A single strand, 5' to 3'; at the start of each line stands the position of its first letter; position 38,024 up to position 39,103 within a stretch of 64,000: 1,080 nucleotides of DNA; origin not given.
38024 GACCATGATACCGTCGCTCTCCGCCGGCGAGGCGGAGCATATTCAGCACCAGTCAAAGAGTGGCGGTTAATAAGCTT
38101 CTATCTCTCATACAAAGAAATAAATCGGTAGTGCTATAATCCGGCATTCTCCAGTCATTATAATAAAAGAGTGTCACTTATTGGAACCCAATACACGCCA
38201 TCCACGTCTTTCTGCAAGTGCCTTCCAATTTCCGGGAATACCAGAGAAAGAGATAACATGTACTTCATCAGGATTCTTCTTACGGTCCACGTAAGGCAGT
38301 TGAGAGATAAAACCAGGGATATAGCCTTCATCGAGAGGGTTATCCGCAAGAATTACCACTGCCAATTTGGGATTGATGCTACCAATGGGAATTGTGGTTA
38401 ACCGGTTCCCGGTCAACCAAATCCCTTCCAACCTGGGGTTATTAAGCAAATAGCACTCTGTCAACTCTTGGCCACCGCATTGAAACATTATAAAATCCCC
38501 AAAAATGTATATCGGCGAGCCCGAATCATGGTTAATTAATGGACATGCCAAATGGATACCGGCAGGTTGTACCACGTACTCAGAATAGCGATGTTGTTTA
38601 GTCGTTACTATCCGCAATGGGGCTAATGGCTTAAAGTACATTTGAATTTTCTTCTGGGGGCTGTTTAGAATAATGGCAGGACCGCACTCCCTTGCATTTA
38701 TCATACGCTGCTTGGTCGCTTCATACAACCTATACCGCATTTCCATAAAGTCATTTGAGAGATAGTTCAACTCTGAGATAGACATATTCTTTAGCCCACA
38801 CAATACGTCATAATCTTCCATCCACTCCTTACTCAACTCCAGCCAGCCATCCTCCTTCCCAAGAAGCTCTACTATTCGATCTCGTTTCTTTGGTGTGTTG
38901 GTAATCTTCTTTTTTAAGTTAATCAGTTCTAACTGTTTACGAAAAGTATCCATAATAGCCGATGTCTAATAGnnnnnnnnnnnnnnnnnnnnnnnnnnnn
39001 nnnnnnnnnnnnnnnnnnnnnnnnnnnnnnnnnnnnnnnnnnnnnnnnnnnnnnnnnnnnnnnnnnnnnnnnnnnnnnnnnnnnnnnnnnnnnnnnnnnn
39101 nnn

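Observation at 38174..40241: Tight three-gene operon (A 264 aa, B 156 aa, P2 259 aa) with no recognisable families except an LRR tail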

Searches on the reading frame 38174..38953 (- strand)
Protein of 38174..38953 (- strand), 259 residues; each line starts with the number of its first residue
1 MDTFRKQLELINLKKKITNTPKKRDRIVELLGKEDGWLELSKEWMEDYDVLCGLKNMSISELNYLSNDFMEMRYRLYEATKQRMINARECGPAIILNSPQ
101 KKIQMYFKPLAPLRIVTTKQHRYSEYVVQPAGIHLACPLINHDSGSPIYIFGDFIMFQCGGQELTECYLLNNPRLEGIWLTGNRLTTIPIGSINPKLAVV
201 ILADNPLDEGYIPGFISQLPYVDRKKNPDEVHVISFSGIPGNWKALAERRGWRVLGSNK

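Call 3: search_protein_families(library=pfam, proteins=[window:38174-38953:-], max_evalue=1)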
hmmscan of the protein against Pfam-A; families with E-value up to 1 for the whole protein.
window:38174-38953:- (259 aa): 2 families
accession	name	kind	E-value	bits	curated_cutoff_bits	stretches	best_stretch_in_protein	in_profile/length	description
PF16508.11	NIBRIN_BRCT_II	-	0.14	13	27.2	1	68-101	85-118/122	Second BRCT domain on Nijmegen syndrome breakage protein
PF12799.13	LRR_4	-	0.42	11.4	27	1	173-207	1-36/44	Leucine Rich repeats (2 copies)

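Call 7: search_protein_families(library=phrogs, proteins=[window:38174-38953:-], max_evalue=0.1)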
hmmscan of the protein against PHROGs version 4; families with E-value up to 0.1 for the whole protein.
window:38174-38953:- (259 aa): 0 families

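Call 8: search_protein_families(library=padloc, proteins=[window:38174-38953:-], max_evalue=0.1)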
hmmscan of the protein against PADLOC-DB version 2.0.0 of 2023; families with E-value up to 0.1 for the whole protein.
window:38174-38953:- (259 aa): 0 families

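Call 9: search_protein_families(library=ncbifam, proteins=[window:38174-38953:-], max_evalue=0.1)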
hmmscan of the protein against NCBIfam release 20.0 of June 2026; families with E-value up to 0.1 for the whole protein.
window:38174-38953:- (259 aa): 0 families

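Call 22: find_homologous_proteins(query=window:38174-38953:-, max_evalue=0.001)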
Query window:38174-38953:- (259 aa): 1 proteins with E <= 0.001 among 505 candidates.
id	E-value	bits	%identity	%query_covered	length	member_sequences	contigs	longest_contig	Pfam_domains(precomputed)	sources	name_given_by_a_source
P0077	1.1e-78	282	66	47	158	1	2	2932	-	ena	-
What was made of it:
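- Tried and rejected: The word-indexed search found only one P2 relative, an internal-deletion variant (call 22).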

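Call 41: find_related_loci(query=A2, collection=viral_contigs, flank=8000)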
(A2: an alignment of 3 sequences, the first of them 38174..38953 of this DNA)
Query A2 (259 aa) in viral_contigs; peptide patterns used: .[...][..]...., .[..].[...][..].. (x = any residue, [..] = any of these).
288 stretches matched a pattern, but none encodes a relative of the query by tblastn (E <= 1e-3).

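Call 43: find_related_loci(query=A2, collection=metagenome_contigs, flank=8000)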
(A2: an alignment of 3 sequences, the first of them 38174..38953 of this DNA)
Query A2 (259 aa) in metagenome_contigs; peptide patterns used: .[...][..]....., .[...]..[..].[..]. (x = any residue, [..] = any of these).
315 stretches matched a pattern, but none encodes a relative of the query by tblastn (E <= 1e-3).
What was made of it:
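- Tried and rejected: Scans of viral and JGI metagenome contigs found none (calls 41, 43).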

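Call 44: find_encoding_contigs(protein=P0077, flank=5000, max_places=4)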
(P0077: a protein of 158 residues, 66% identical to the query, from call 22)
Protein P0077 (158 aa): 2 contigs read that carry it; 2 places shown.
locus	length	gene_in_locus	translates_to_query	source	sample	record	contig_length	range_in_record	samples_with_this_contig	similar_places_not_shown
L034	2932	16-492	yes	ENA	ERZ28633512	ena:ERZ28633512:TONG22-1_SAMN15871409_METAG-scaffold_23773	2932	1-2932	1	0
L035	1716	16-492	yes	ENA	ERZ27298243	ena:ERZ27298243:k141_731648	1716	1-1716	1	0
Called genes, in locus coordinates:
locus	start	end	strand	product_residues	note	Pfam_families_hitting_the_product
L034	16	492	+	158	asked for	-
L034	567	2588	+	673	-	PF03235:GmrSD_N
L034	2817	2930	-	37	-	?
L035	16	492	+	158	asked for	-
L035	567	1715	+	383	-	?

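Call 47: search_protein_representatives(alignment_id=A2)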
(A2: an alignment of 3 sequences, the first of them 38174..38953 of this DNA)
Query: 3 sequences, 258 profile positions. Proteins with E-value up to 0.001 (for the whole library): 138; up to 1e-10: 23; up to 1e-30: 9. The best 138 are listed.
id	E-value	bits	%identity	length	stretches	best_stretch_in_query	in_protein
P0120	7.1e-130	448.3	-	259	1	1-255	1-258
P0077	3.1e-83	295.4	-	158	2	177-258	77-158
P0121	5.3e-69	248.8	-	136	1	1-135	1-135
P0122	2.2e-55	204.2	-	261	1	1-255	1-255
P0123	1.2e-53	198.4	-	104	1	156-258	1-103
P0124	7.8e-50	186.0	-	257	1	1-254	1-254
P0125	4.4e-46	173.7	-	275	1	1-258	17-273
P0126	1.0e-42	162.7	-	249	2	3-186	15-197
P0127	5.3e-33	130.8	-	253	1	1-253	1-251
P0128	5.1e-28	114.5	-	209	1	46-254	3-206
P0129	4.4e-27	111.4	-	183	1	3-128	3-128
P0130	7.2e-27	110.7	-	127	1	1-122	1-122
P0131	1.4e-21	93.4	-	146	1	3-113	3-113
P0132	1.1e-15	74.0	-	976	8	153-256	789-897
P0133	1.5e-14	70.4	-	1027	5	143-215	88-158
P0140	3.9e-11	59.2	-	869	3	135-242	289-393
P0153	1.2e-07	47.7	-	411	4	141-208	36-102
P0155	2.3e-07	46.8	-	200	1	149-254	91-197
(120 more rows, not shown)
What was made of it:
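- Tried and rejected: The full HMM scan found about a dozen family members (call 47).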

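Call 48: search_protein_families(library=pfam, proteins=[P0122, P0124, P0125, P0126, P0127, P0132, P0133, P0140, P0155, P0153], max_evalue=0.01)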
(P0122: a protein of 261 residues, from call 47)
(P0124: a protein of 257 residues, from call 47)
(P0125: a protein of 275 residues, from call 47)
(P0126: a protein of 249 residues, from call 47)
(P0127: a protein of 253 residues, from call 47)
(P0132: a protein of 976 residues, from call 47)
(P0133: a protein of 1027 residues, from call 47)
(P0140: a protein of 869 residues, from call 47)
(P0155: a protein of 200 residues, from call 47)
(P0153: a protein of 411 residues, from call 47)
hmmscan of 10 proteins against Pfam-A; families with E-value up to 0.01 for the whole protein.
P0122 (261 aa): 1 family
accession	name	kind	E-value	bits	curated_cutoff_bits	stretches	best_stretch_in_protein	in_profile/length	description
PF12799.13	LRR_4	-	0.0016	19.1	27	1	175-208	4-39/44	Leucine Rich repeats (2 copies)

P0124 (257 aa): 2 families
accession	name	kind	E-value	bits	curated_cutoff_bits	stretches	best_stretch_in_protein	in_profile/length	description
PF12799.13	LRR_4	-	5.7e-08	33.2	27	1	172-206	1-36/44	Leucine Rich repeats (2 copies)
PF13855.12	LRR_8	-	0.0018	18.5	27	1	169-204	22-59/61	Leucine rich repeat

P0125 (275 aa): 0 families

P0126 (249 aa): 0 families

P0127 (253 aa): 3 families
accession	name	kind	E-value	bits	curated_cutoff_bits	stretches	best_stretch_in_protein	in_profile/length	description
PF12799.13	LRR_4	-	0.00073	20.2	27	1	172-205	1-34/44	Leucine Rich repeats (2 copies)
PF24048.1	LRR_NXF1-5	-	0.0052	16.8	30.5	0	170-209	52-95/142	NXF1/2/3/5 leucine-rich repeat domain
PF13855.12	LRR_8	-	0.0057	16.8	27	1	170-204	23-59/61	Leucine rich repeat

P0132 (976 aa): 4 families
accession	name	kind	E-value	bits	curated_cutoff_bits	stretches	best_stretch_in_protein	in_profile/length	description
PF12799.13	LRR_4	-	5.1e-40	135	27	4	145-185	1-44/44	Leucine Rich repeats (2 copies)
PF13855.12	LRR_8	-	4.6e-06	26.7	27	1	746-800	1-61/61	Leucine rich repeat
PF24758.1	LRR_At5g56370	-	1.4e-05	25.3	27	0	212-282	70-139/227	FBD-associated F-box protein At5g56370, LRR repeats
PF23622.1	LRR_At1g61320_AtMIF1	-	0.00018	21.4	26.9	0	94-169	97-175/384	At1g61320/AtMIF1, LRR domain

P0133 (1027 aa): 6 families
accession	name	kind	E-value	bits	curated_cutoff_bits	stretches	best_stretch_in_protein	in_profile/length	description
PF12799.13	LRR_4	-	3e-36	123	27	4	808-845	1-39/44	Leucine Rich repeats (2 copies)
PF13855.12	LRR_8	-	2.1e-24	85.5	27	3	805-842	22-61/61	Leucine rich repeat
PF23952.1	LRR_EndoS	-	4.2e-08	33.8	27.9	0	121-190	49-116/116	Endo-beta-N-acetylglucosaminidase EndoS LRR domain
PF13306.12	LRR_5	-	0.0012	19.2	27.7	0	456-537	31-116/127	BspA type Leucine rich repeat region (6 copies)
PF25013.1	LRR_Zer-1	-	0.0019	18.8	27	0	130-192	5-66/137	Zer-1-like, Leucine-rich repeats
PF18962.6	Por_Secre_tail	-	0.0021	18.8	27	0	969-1025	9-69/75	Secretion system C-terminal sorting domain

P0140 (869 aa): 8 families
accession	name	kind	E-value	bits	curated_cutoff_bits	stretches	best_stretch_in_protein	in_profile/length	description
PF12799.13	LRR_4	-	9.3e-09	35.7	27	1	128-157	5-36/44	Leucine Rich repeats (2 copies)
PF13855.12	LRR_8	-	5.7e-07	29.7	27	2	115-157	16-61/61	Leucine rich repeat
PF18998.6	Flg_new_2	-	4.8e-06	26.9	23.6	0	526-589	11-70/73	Divergent InlB B-repeat domain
PF13306.12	LRR_5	-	0.00027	21.3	27.7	0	310-358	15-66/127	BspA type Leucine rich repeat region (6 copies)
PF13599.13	Pentapeptide_4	-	0.002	18.6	38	0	309-364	24-77/78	Pentapeptide repeat region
PF12894.13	ANAPC4_WD40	-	0.0021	18.7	22.9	0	111-155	37-81/91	Anaphase-promoting complex subunit 4 WD40 domain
PF11974.14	bMG3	-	0.0039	17.6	34.9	0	820-848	31-59/103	Bacterial alpha-2-macroglobulin MG3 domain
PF06521.16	PAR1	-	0.0088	16.1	25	0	325-360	71-106/156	PAR1 protein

P0155 (200 aa): 3 families
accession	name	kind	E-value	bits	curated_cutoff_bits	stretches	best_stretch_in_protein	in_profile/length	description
PF12799.13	LRR_4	-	7.2e-08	32.9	27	2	115-152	1-40/44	Leucine Rich repeats (2 copies)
PF13855.12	LRR_8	-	0.0056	16.9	27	0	112-147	22-59/61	Leucine rich repeat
PF23952.1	LRR_EndoS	-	0.0087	16.7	27.9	0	96-147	74-116/116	Endo-beta-N-acetylglucosaminidase EndoS LRR domain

P0153 (411 aa): 6 families
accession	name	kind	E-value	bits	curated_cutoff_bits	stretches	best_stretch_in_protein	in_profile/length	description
PF12799.13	LRR_4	-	6.2e-22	77.6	27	6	68-105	1-40/44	Leucine Rich repeats (2 copies)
PF24758.1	LRR_At5g56370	-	2.4e-09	37.7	27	1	78-173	76-178/227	FBD-associated F-box protein At5g56370, LRR repeats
PF23622.1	LRR_At1g61320_AtMIF1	-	2.3e-05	24.4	26.9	0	68-159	107-214/384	At1g61320/AtMIF1, LRR domain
PF25013.1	LRR_Zer-1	-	0.00021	21.9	27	0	54-131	51-128/137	Zer-1-like, Leucine-rich repeats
PF00560.39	LRR_1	-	0.0034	17.6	20.6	0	334-348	2-16/23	Leucine Rich Repeat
PF12971.12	NAGLU_N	-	0.005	17.1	28.3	0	259-291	13-46/82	Alpha-N-acetylglucosaminidase (NAGLU) N-terminal domain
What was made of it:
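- On Leucine-rich repeat proteins (Pfam clan LRR): Homologue P0124 scores 33.2 bits against a cut-off of 27 (call 48).
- Checked: The same family profile hits many multi-LRR proteins in the 1.84-billion-protein scan (calls 47, 48). Homologue P0124 passes the LRR_4 gathering score (33.2 bits, call 48).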

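Call 50: find_encoding_contigs(protein=P0124, flank=8000, max_places=3)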
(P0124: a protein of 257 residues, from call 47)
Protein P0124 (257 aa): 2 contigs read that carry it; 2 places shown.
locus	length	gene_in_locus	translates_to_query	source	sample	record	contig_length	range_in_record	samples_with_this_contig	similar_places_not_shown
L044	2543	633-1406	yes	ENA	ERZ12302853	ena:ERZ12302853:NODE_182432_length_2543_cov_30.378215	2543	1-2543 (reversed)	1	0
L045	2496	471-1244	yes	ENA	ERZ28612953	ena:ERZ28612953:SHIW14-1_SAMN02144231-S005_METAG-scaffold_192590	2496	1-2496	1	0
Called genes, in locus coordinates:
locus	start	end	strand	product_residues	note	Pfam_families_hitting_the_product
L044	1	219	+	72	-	?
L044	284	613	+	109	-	-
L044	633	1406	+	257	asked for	PF12799:LRR_4 (weak)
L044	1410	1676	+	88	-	-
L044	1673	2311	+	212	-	-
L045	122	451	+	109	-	-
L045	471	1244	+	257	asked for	PF12799:LRR_4 (weak)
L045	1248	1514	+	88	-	-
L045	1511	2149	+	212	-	-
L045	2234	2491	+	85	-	-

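Call 51: find_encoding_contigs(protein=P0122, flank=8000, max_places=3)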
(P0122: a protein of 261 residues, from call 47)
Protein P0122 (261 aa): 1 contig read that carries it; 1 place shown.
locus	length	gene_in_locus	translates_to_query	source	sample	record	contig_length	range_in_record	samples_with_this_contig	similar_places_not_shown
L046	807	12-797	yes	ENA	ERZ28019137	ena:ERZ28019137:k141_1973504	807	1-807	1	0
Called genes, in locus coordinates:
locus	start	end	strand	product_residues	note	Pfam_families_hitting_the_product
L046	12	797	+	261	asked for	-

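Call 71: search_solved_structures(query=A3, max_evalue=1)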
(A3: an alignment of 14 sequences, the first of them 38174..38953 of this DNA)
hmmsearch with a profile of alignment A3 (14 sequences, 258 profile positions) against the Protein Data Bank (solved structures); distinct sequences matched with E-value up to 1: 318 (the best 60 are shown).
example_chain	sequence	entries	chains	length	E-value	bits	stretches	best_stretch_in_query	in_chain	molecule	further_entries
4r5c_A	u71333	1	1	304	2.1e-13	53.5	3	167-207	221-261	Leucine rich repeat protein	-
5il7_A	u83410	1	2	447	3.1e-13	52.9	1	168-222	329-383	Rab family protein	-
8suf_A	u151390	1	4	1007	9.5e-13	51.3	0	153-228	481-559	TIR domain-containing protein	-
4r58_A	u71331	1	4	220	6.4e-12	48.6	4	168-218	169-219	Leucine Rich Repeat protein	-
3wpe_A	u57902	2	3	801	4.8e-11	45.7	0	168-248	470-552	Toll-like receptor 9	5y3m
6hlu_A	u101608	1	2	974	1.4e-10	44.1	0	168-221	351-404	Rab family protein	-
8rew_E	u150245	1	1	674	1.7e-10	43.9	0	168-229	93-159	Transforming growth factor beta activator LRRC32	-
8r4b_A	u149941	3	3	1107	3e-10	43.1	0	169-221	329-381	Rab family protein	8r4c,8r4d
8c7h_I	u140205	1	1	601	3.2e-10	43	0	168-229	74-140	Transforming growth factor beta activator LRRC32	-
4r5d_A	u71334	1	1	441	3.4e-10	42.9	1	168-221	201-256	Leucine rich repeat protein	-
8vsd_I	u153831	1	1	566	3.6e-10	42.8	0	168-233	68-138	Transforming growth factor beta activator LRRC32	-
6gff_I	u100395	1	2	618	3.8e-10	42.8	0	161-207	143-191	Leucine-rich repeat-containing protein 32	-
8vsb_I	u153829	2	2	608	4.1e-10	42.7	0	168-228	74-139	Transforming growth factor beta activator LRRC32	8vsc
4qxe_A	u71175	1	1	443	5.5e-10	42.2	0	168-207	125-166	Leucine-rich repeat-containing G-protein coupled receptor 4, linker, Variable lymphocyte r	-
9oib_A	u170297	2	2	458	1.4e-09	40.9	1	162-236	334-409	Leucine-rich repeat-containing protein 15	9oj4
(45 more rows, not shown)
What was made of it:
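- On Leucine-rich repeat proteins (Pfam clan LRR): The family profile hits LRR structures at 2e-13 (call 71).
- Checked: A profile of the P family hits solved LRR proteins at 2e-13 over positions about 160-230 (call 71).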

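Call 82: find_encoding_contigs(protein=P0127, flank=8000, max_places=3)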
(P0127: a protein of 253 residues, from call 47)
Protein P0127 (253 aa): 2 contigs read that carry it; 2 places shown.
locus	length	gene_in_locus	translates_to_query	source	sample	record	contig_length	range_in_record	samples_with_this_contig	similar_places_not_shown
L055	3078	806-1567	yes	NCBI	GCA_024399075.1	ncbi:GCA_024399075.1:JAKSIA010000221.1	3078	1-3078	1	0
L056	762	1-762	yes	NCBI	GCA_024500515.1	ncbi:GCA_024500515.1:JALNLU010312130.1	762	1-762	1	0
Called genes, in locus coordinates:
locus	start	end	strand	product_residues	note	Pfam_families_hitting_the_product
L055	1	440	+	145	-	?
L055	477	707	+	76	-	PF19637:DUF6140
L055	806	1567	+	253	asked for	-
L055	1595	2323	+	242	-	-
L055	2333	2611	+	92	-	-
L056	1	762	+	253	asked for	?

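Call 97: search_dna_similar(query=window:38174-38953:-, collection=phages, mode=protein, max_evalue=0.001, max_rows=10)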
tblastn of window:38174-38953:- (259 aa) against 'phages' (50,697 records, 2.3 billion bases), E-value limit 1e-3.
No match.
